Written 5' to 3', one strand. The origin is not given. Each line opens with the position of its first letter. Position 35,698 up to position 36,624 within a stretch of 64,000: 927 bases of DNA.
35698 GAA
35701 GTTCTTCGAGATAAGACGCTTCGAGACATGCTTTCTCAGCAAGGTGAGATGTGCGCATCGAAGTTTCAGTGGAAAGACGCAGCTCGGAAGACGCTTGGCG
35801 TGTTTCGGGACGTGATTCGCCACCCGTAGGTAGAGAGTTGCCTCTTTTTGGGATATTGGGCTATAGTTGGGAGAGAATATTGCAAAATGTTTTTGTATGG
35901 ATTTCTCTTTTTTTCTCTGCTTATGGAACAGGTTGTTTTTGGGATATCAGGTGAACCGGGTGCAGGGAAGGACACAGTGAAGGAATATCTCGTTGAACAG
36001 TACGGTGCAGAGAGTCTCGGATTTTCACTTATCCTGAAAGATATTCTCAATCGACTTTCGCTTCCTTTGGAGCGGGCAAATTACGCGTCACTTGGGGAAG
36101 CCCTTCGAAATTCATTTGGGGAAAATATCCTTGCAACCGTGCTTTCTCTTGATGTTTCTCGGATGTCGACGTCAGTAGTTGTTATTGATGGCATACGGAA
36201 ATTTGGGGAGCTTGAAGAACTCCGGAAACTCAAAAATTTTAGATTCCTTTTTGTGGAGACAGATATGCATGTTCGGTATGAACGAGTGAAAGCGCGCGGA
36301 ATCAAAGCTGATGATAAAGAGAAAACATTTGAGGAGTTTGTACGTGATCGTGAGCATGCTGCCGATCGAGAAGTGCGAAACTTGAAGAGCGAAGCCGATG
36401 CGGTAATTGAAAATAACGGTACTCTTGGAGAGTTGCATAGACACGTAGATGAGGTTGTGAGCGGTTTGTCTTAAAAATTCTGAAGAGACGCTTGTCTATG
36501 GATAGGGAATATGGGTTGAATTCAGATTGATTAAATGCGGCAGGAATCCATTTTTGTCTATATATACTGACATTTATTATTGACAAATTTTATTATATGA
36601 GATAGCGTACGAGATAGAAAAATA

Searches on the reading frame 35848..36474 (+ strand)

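Call 9: search_protein_families(library=pfam, proteins=[window:35848-36474:+], max_evalue=0.001)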
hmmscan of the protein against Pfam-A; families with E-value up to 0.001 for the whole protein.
window:35848-36474:+ (208 aa): 2 families
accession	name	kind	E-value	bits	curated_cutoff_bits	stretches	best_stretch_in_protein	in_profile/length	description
PF13238.12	AAA_18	-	2.6e-09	38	29.4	1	33-158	3-120/128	AAA domain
PF13207.12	AAA_17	-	7.4e-07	30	27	1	35-158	2-132/136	AAA domain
